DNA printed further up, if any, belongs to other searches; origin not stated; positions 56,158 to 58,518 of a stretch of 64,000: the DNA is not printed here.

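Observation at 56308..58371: Unusual 687-aa fusion of a PLP-dependent class I aminotransferase with a C-terminal GNAT acetyltransferase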

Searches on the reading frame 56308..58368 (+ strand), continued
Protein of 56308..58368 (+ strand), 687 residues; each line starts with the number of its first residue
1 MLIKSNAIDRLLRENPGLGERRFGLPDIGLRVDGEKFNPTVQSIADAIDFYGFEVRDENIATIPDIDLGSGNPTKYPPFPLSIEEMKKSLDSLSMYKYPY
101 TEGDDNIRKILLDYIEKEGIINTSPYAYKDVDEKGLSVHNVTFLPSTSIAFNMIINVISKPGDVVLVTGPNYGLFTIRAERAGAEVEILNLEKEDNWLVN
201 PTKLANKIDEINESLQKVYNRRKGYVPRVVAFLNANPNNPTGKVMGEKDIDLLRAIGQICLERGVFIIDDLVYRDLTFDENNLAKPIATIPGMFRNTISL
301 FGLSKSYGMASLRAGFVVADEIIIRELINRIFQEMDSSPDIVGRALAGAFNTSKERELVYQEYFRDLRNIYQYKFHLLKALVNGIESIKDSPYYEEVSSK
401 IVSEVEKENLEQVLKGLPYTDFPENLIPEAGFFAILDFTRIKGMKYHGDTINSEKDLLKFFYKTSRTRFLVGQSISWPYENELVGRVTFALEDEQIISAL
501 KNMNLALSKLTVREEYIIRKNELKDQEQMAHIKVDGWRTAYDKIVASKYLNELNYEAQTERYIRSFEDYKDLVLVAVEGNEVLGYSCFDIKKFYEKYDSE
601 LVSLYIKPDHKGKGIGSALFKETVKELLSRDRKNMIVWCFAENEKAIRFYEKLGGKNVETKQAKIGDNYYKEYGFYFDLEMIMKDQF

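Call 54: fold_search(model_id=the predicted structure, library=pdb)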
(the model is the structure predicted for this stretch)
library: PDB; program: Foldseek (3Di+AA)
matches with E <= 10: 1941; with E <= 0.001: 1436
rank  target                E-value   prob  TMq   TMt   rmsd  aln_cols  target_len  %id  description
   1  6f77_A                2.3e-25  1.00  0.51  0.85   4.1       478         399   16  Crystal structure of the prephenate aminotransferase from Rhizobium meliloti (released 2019-03-13)
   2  5wmi                  1.3e-24  1.00  0.51  0.84   4.5       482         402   16  Arabidopsis thaliana Prephenate Aminotransferase mutant- T84V (released 2018-08-08)
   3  5wml_B                1.4e-24  1.00  0.51  0.84   4.4       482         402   16  Arabidopsis thaliana Prephenate Aminotransferase mutant- K306A (released 2018-08-08)
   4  5wml_A                2.5e-24  1.00  0.50  0.82   5.6       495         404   16  Arabidopsis thaliana Prephenate Aminotransferase mutant- K306A (released 2018-08-08)
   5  5wmh_A                3.6e-24  1.00  0.50  0.83   3.7       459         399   16  Arabidopsis thaliana prephenate aminotransferase (released 2018-08-08)
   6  1gd9_A                3.6e-24  1.00  0.48  0.81   5.2       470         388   20  CRYSTALL STRUCTURE OF PYROCOCCUS PROTEIN-A1 (released 2001-09-22)
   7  6f5v_B                5.5e-24  1.00  0.50  0.81   4.9       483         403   16  Crystal structure of the prephenate aminotransferase from Arabidopsis thaliana (released 2019-03-13)
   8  6f5v_D                5.8e-24  1.00  0.50  0.81   4.9       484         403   17  Crystal structure of the prephenate aminotransferase from Arabidopsis thaliana (released 2019-03-13)
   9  5wmk                  7.9e-24  1.00  0.50  0.82   4.9       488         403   16  Arabidopsis thaliana Prephenate Aminotransferase double mutant- T84V K169V (released 2018-08-08)
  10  6f77_C                8.8e-24  1.00  0.50  0.87   5.4       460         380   16  Crystal structure of the prephenate aminotransferase from Rhizobium meliloti (released 2019-03-13)
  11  1gck_A                1.8e-23  1.00  0.49  0.85   5.1       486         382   16  THERMUS THERMOPHILUS ASPARTATE AMINOTRANSFERASE DOUBLE MUTANT 1 COMPLEXED WITH ASPARTATE (released 2001-11-14)
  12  5wmh_C                2.0e-23  1.00  0.50  0.83   4.4       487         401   17  Arabidopsis thaliana prephenate aminotransferase (released 2018-08-08)
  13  1dju_B                3.3e-23  1.00  0.46  0.82   5.3       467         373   20  CRYSTAL STRUCTURE OF AROMATIC AMINOTRANSFERASE FROM PYROCOCCUS HORIKOSHII OT3 (released 2001-04-11)
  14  1dju_A                4.0e-23  1.00  0.46  0.81   5.5       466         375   20  CRYSTAL STRUCTURE OF AROMATIC AMINOTRANSFERASE FROM PYROCOCCUS HORIKOSHII OT3 (released 2001-04-11)
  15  5bj3_A                4.5e-23  1.00  0.47  0.87   5.6       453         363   16  THERMUS THERMOPHILUS ASPARTATE AMINOTRANSFERASE TETRA MUTANT 1 (released 2003-09-02)
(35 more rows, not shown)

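Call 62: search_protein_families(library=pfam, proteins=[P0211, P0213, P0228, P0233, P0247, P0253, P0258, P0265, P0214, P0206], max_evalue=0.0001)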
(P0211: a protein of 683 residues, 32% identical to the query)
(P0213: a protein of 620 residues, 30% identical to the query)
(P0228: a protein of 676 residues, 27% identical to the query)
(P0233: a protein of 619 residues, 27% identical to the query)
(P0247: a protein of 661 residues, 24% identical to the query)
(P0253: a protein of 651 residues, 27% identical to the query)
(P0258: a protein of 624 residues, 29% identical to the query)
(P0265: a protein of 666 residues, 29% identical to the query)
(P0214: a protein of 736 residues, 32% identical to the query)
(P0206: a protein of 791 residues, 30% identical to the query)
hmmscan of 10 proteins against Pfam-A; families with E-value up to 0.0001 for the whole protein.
P0211 (683 aa): 1 family
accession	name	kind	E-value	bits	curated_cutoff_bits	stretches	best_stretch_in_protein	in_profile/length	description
PF00155.27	Aminotran_1_2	-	2.7e-22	79.9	19.7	2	292-442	137-288/361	Aminotransferase class I and II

P0213 (620 aa): 1 family
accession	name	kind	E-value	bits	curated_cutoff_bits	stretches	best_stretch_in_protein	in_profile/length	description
PF00155.27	Aminotran_1_2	-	4.1e-22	79.3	19.7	2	333-460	147-271/361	Aminotransferase class I and II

P0228 (676 aa): 1 family
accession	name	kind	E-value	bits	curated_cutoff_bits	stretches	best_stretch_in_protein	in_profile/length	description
PF00155.27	Aminotran_1_2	-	2.7e-14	53.6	19.7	1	303-454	146-293/361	Aminotransferase class I and II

P0233 (619 aa): 1 family
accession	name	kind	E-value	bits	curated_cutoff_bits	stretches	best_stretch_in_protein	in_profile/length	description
PF00155.27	Aminotran_1_2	-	2.9e-18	66.6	19.7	1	278-444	145-294/361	Aminotransferase class I and II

P0247 (661 aa): 1 family
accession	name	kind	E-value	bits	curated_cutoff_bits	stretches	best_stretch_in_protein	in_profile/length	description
PF00155.27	Aminotran_1_2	-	6.6e-16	58.9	19.7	1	309-575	146-361/361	Aminotransferase class I and II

P0253 (651 aa): 1 family
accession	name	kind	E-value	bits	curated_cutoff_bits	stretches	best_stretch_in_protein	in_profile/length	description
PF00155.27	Aminotran_1_2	-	3.9e-13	49.8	19.7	1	360-490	149-277/361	Aminotransferase class I and II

P0258 (624 aa): 1 family
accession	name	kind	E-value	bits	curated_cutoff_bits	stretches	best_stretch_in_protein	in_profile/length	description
PF00155.27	Aminotran_1_2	-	1.2e-22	81.1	19.7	1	292-431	153-290/361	Aminotransferase class I and II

P0265 (666 aa): 1 family
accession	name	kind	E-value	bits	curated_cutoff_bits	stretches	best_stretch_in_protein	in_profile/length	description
PF00155.27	Aminotran_1_2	-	8.5e-17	61.8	19.7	1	303-442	154-288/361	Aminotransferase class I and II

P0214 (736 aa): 1 family
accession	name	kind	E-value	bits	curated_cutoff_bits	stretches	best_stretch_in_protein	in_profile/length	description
PF00155.27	Aminotran_1_2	-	7.2e-19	68.6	19.7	1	353-611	149-355/361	Aminotransferase class I and II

P0206 (791 aa): 1 family
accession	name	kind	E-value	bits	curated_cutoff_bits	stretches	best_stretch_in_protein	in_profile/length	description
PF00155.27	Aminotran_1_2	-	1.5e-27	97.2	19.7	2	357-511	145-297/361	Aminotransferase class I and II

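Call 65: find_encoding_contigs(protein=P0122, flank=4000, max_places=2)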
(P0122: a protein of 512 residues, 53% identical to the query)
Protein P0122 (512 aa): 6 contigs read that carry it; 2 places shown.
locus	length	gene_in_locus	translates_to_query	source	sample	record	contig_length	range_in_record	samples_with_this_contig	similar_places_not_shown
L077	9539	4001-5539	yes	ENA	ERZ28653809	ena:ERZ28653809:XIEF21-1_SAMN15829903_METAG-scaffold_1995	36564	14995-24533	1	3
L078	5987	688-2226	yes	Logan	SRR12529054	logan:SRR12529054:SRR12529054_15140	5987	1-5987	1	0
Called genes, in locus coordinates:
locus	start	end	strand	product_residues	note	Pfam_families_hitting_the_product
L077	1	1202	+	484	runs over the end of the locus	PF17767:NAPRTase_N, PF04095:NAPRTase, PF17956:NAPRTase_C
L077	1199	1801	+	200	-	PF00293:NUDIX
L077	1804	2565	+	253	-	PF02540:NAD_synthase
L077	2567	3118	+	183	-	PF01467:CTP_transf_like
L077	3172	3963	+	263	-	PF04055:Radical_SAM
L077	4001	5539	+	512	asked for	PF00155:Aminotran_1_2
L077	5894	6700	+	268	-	PF01513:NAD_kinase, PF20143:NAD_kinase_C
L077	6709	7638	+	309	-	PF03747:ADP_ribosyl_GH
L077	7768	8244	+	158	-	PF02464:CinA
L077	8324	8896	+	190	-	-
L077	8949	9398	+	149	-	PF03073:TspO_MBR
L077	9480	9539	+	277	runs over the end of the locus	PF00293:NUDIX, PF19368:WHD_AraR (weak), PF21906:WHD_NrtR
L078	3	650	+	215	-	?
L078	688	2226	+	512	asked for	PF00155:Aminotran_1_2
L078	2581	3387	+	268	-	PF01513:NAD_kinase, PF20143:NAD_kinase_C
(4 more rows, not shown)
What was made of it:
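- Closest known: Uncharacterised 'long AT' family without GNAT. Different: Alternatively they sit in a NAD-salvage cluster (call 65).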

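Call 72: search_protein_families(library=ncbifam, proteins=[L077:3172-3960:+, L077:1199-1798:+], max_evalue=0.001)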
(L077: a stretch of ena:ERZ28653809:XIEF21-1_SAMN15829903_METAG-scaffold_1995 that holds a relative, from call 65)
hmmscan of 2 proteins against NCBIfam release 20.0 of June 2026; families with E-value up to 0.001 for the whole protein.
L077:3172-3960:+ (263 aa): 23 families
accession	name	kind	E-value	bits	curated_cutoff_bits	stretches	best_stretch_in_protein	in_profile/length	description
NF038283.1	viperin_w_prok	equivalog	9e-10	38.2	180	1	15-118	8-117/281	viperin family antiviral radical SAM protein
TIGR04317.1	W_rSAM_matur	equivalog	1.9e-09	37.1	380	1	8-115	3-108/349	tungsten cofactor oxidoreductase radical SAM maturase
TIGR02668.1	moaA_archaeal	equivalog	2.8e-06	26.5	325.25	1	8-102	9-101/303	GTP 3',8-cyclase MoaA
NF045646.2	rSAM_Se_TrsS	equivalog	3.2e-06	25.9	490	1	15-95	92-170/441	radical SAM (seleno)protein TrsS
NF041707.1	rSAM_YhhB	equivalog_domain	4.4e-06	25.8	445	1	16-120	9-127/369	cyclophane-forming radical SAM/SPASM peptide maturase YhhB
TIGR04478.1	rSAM_YfkAB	equivalog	1.6e-05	24.3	250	1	6-125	22-143/363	radical SAM/CxCxxxxC motif protein YfkAB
TIGR02495.1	NrdG2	equivalog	2e-05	24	131.15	1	16-106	23-110/193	anaerobic ribonucleoside-triphosphate reductase activating protein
NF050035.1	rSAM_WgK_link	exception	3.8e-05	22.9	650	1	11-117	11-118/367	radical SAM/SPASM peptide maturase WgkB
TIGR02666.1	moaA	equivalog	4.5e-05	22.6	284.05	1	9-97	10-102/336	GTP 3',8-cyclase MoaA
TIGR04083.1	rSAM_pep_methan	hypoth_equivalog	4.7e-05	22.4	300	1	10-126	1-121/376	TIGR04083 family peptide-modifying radical SAM enzyme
NF038107.1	rSAM_NF038107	equivalog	6.6e-05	21.9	600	1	11-127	87-215/444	Cys-every-fifth radical SAM/SPASM peptide maturase CefB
NF045702.1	rSAM_GDGT_ether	equivalog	8.1e-05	21.4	450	1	13-95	90-173/486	tetraether lipid synthase Tes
NF001199.0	PRK00164.2-1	equivalog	8.6e-05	21.8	231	1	10-101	13-102/308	GTP 3',8-cyclase MoaA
NF047865.1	rSAM_PapB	equivalog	0.0001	21.7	340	1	12-121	6-125/330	PapB family radical SAM/SPASM ranthipeptide maturase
TIGR04038.1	tatD_link_rSAM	subfamily_domain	0.00014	21.7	129.7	1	13-124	12-131/192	TatD family nuclease-associated radical SAM protein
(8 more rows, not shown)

L077:1199-1798:+ (200 aa): 10 families
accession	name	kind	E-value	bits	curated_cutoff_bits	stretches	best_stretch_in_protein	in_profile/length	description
NF008736.0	PRK11762.1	equivalog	1.4e-17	63.8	169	1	18-198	9-184/186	ADP compounds hydrolase NudE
NF011585.0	PRK15009.1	equivalog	3.6e-11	43.1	234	1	21-189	9-182/191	GDP-mannose pyrophosphatase NudK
TIGR00052.1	TIGR00052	subfamily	3.1e-10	40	79.55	1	90-188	83-183/188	nudix-type nucleoside diphosphatase, YffH/AdpP family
TIGR02705.1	nudix_YtkD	equivalog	6.7e-07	29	154.4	1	86-120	44-78/156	RNA deprotection pyrophosphohydrolase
NF008003.0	PRK10729.1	equivalog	9.9e-07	28.3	248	1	28-190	26-196/210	ADP-ribose diphosphatase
NF041652.1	Nud_hyd_Dein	equivalog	2.8e-05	24.4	200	1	67-177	21-134/152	Nudix hydrolase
NF008044.0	PRK10776.1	equivalog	5.2e-05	23.1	148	1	67-120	11-64/130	8-oxo-dGTP diphosphatase MutT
NF001938.0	PRK00714.1-5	equivalog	9.7e-05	21.8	116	1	91-123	49-81/172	RNA pyrophosphohydrolase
TIGR00586.1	mutt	equivalog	0.00034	20.6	97.9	1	67-118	12-63/129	8-oxo-dGTP diphosphatase MutT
NF006530.0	PRK08999.1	equivalog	0.00046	19.3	245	1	67-137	13-86/315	Nudix family hydrolase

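Call 74: search_dna_similar(query=window:56308-58368:+, collection=plasmids, mode=protein, max_rows=10)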
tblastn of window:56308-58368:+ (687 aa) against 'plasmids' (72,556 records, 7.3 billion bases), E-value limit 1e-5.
Records with a match: 768; places in all: 938; records where one place covers at least 80% of the query: 1.
Best place of each record, by identity: <60% 768.
By first word of the organism name: Ralstonia 133; Rhizobium 94; Phaeobacter 59; Bacillus 44; Streptomyces 40; Ligilactobacillus 30; Pantoea 21; Sinorhizobium 21; Sulfitobacter 21; Agrobacterium 19; and 104 more.
By predicted mobility (MOB-suite, as given by PLSDB): non-mobilizable 451; mobilizable 172; conjugative 145.
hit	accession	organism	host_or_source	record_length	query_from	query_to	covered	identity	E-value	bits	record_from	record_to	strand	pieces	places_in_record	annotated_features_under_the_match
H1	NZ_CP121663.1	Rhizobium sp. CB3090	Gliricidia sp.,cell culture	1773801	9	583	84%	21.1%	3e-6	59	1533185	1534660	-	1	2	record has no annotation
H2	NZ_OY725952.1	Bacteroides finegoldii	-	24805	66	510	65%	21.6%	2e-12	79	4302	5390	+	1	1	pyridoxal phosphate-dependent aminotransferase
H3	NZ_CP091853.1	Terrarubrum flagellatum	cell culture,forest soil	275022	140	508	54%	25.9%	3e-14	85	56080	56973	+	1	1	MalY/PatB family protein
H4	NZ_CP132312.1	Shinella zoogloeoides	Homo sapiens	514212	36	389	52%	26.5%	7e-12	77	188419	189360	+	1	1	aminotransferase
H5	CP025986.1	Ralstonia solanacearum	Cucurbita maxima,culture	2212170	4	370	53%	25.2%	4e-9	68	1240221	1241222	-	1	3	succinyldiaminopimelate transaminase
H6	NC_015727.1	Cupriavidus necator N-1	soil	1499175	45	435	57%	23.2%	9e-7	60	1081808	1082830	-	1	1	record has no annotation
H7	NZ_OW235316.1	Tepidibacter aestuarii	-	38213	63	510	65%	20.0%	2e-8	66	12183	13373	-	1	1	pyridoxal phosphate-dependent aminotransferase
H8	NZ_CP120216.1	Agrobacterium leguminum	-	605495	63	512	66%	19.3%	2e-6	59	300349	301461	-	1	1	pyridoxal phosphate-dependent aminotransferase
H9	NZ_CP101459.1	Natrononativus amylolyticus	cell culture,sediment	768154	134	481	51%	24.7%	8e-7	61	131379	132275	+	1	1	pyridoxal phosphate-dependent aminotransferase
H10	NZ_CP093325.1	Bacillus sp. N5-665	whole organism,peat soil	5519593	66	388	47%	25.8%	5e-10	71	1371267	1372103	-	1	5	none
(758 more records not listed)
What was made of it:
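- On Mobile element, phage or defence cargo: The best plasmid hit is 26% identical (call 74).
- Tried and rejected: Plasmid proteins: only distant ATs at 26% identity or less (call 74).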
